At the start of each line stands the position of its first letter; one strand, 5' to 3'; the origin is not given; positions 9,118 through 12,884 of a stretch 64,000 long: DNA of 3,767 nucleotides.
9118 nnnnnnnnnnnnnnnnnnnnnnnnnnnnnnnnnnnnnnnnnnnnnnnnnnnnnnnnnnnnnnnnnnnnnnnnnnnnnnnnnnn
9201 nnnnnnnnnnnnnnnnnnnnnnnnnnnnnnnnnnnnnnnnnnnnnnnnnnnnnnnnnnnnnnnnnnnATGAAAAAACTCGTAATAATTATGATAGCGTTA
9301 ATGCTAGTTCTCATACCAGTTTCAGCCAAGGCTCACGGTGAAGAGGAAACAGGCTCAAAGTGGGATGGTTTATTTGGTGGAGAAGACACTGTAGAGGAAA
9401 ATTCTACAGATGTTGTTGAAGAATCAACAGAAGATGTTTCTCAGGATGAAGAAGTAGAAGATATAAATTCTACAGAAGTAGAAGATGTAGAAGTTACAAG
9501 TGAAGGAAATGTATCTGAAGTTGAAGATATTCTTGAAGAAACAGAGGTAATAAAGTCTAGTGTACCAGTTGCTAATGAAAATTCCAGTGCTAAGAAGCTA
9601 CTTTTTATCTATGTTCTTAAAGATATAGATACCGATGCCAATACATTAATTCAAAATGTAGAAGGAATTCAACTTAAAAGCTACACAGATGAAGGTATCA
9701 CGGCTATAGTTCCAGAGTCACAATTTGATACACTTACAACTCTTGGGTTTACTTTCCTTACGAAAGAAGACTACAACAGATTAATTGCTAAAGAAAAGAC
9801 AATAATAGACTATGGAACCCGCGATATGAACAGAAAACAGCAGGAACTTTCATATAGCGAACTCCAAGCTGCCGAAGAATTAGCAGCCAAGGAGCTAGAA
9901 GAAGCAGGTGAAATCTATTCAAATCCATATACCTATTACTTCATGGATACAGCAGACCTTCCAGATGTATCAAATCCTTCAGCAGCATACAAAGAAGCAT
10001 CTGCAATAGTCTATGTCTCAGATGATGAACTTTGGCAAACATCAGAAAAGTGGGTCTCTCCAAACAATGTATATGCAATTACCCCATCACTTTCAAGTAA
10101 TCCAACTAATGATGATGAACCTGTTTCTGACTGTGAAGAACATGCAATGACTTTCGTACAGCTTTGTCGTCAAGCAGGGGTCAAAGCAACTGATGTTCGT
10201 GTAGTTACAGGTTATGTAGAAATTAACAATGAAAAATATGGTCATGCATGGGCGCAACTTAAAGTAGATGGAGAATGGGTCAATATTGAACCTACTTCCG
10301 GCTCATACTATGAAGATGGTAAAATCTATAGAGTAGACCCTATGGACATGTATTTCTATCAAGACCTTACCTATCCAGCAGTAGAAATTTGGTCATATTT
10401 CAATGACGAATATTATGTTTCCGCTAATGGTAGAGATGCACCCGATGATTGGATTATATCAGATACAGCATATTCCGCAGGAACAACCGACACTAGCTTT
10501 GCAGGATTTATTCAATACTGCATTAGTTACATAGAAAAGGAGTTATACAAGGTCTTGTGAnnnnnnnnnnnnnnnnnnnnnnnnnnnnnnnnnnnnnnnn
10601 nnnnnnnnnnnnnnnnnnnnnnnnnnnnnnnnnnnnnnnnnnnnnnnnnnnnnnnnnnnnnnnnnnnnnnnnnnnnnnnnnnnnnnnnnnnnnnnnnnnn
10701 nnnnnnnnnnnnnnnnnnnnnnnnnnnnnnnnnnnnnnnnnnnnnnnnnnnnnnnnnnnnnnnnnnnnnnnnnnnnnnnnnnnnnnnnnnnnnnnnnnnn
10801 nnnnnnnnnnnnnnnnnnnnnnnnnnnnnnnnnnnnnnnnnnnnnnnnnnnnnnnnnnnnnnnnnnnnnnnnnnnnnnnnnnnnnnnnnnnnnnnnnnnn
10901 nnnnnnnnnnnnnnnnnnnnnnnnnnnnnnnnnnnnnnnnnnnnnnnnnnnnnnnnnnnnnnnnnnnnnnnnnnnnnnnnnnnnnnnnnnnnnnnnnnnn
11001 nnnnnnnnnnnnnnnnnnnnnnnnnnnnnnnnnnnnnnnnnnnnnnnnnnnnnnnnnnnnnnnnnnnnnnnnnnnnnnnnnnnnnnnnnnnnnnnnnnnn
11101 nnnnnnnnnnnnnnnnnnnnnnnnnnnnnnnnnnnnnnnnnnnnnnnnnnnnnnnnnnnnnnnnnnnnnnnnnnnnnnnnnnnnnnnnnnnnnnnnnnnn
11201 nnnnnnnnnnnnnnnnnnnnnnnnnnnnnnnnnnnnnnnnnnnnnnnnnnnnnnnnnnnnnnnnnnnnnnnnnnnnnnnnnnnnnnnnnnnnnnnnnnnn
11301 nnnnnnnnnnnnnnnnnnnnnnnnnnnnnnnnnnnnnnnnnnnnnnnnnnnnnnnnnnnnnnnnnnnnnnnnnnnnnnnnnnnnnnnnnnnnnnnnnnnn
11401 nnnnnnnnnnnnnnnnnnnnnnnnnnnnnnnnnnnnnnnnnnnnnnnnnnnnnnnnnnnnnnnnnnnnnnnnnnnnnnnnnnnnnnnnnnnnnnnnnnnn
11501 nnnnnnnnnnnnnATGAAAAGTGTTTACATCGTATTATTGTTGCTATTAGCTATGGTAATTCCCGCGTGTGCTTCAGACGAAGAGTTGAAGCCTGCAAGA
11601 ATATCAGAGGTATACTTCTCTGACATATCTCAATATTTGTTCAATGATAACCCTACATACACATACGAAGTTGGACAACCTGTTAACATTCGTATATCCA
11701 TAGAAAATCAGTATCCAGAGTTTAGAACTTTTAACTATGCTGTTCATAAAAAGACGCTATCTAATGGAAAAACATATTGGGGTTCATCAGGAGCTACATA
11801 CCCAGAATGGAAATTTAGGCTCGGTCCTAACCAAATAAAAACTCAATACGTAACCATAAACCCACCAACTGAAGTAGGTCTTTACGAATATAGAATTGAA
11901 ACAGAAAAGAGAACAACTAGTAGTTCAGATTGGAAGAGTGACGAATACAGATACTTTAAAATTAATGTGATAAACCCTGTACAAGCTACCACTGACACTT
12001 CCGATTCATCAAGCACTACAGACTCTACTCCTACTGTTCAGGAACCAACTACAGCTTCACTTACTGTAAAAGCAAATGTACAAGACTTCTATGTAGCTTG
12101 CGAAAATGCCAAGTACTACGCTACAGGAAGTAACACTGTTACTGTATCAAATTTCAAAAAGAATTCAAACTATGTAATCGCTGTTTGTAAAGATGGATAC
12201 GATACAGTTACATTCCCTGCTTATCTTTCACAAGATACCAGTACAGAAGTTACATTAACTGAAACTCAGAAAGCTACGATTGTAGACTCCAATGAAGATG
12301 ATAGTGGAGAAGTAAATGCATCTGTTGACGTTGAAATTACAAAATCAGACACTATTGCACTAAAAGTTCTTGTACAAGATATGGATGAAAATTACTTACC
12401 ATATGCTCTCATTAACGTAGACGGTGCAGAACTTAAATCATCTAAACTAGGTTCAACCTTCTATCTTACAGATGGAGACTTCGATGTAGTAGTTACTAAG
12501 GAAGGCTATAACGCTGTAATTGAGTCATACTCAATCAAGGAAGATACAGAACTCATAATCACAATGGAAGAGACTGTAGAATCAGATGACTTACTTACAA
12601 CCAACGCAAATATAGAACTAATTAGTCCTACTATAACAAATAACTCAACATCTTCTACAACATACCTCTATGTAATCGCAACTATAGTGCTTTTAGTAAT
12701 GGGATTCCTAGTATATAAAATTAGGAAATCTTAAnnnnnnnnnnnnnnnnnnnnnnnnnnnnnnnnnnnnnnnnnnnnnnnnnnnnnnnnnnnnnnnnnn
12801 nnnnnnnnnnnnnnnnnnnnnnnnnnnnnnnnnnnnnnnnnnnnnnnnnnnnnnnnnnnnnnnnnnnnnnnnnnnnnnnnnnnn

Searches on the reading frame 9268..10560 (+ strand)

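Call 13: search_protein_families(library=pfam, proteins=[window:9268-10560:+], max_evalue=0.01)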
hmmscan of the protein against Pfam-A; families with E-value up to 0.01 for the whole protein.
window:9268-10560:+ (430 aa): 2 families
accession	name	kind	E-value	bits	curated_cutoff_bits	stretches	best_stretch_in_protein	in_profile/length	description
PF01841.26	Transglut_core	-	2.5e-09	37.8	23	1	286-342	51-108/108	Transglutaminase-like superfamily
PF13471.12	Transglut_core3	-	0.0069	16.7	26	0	287-345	56-109/117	Transglutaminase-like superfamily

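Call 14: search_protein_families(library=phrogs, proteins=[window:9268-10560:+], max_evalue=0.001)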
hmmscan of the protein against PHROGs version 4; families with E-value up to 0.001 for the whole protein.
window:9268-10560:+ (430 aa): 0 families

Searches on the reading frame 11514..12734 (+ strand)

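Call 13: search_protein_families(library=pfam, proteins=[window:11514-12734:+], max_evalue=0.01)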
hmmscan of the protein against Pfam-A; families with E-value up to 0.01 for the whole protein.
window:11514-12734:+ (406 aa): 1 family
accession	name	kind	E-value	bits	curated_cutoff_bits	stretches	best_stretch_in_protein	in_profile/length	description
PF08308.17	PEGA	-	0.002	18.5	20.8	0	205-249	23-66/71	PEGA domain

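Call 14: search_protein_families(library=phrogs, proteins=[window:11514-12734:+], max_evalue=0.001)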
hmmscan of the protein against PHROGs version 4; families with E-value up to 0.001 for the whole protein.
window:11514-12734:+ (406 aa): 0 families
